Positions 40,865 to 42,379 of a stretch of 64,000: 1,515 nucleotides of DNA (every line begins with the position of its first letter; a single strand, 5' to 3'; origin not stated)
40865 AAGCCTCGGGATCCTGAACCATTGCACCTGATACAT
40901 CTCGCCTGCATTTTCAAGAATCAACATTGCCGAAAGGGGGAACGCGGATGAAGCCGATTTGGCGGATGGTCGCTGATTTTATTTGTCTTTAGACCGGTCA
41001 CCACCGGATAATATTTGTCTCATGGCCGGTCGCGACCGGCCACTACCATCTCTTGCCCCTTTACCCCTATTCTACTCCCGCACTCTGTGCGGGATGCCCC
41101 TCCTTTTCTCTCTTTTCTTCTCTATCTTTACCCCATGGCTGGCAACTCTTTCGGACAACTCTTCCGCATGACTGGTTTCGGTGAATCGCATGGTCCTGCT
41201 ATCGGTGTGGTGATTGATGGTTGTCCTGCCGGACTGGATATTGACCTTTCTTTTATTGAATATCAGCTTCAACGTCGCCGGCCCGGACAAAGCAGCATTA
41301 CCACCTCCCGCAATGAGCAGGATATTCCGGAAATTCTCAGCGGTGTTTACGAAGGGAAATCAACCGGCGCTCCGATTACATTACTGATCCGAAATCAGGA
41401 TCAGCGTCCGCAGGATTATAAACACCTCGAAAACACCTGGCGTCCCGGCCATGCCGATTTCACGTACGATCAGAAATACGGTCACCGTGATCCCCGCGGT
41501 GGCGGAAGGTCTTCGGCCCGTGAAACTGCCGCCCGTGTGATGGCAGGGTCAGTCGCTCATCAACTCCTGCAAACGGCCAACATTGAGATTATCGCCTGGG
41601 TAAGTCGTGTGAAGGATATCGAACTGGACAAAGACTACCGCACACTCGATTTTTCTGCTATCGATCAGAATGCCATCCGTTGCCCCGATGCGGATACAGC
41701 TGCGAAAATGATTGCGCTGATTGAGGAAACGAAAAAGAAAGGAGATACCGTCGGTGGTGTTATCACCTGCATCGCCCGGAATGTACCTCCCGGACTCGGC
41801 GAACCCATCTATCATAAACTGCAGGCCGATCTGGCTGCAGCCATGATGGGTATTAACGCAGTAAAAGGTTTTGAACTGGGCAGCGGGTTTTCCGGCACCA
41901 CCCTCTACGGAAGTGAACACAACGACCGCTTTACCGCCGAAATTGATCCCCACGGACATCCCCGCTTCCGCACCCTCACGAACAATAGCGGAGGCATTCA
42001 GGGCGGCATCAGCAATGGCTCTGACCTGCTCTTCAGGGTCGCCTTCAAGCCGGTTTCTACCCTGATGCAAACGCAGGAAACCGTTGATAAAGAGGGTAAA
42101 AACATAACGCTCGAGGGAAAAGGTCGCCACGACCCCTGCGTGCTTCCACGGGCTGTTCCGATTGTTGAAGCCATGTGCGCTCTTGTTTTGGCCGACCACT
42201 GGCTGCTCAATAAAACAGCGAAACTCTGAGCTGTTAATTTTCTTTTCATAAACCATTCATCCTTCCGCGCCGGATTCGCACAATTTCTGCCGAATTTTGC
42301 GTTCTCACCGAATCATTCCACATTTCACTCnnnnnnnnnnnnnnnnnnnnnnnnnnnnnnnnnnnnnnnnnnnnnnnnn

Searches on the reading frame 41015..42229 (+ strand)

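Call 33: search_protein_families(library=pfam, proteins=[window:41015-42229:+], max_evalue=0.001)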
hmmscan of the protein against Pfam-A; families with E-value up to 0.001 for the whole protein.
window:41015-42229:+ (404 aa): 1 family
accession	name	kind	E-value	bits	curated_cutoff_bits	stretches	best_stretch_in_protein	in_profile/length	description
PF01264.26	Chorismate_synt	-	2.7e-140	467.2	27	1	50-397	1-327/327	Chorismate synthase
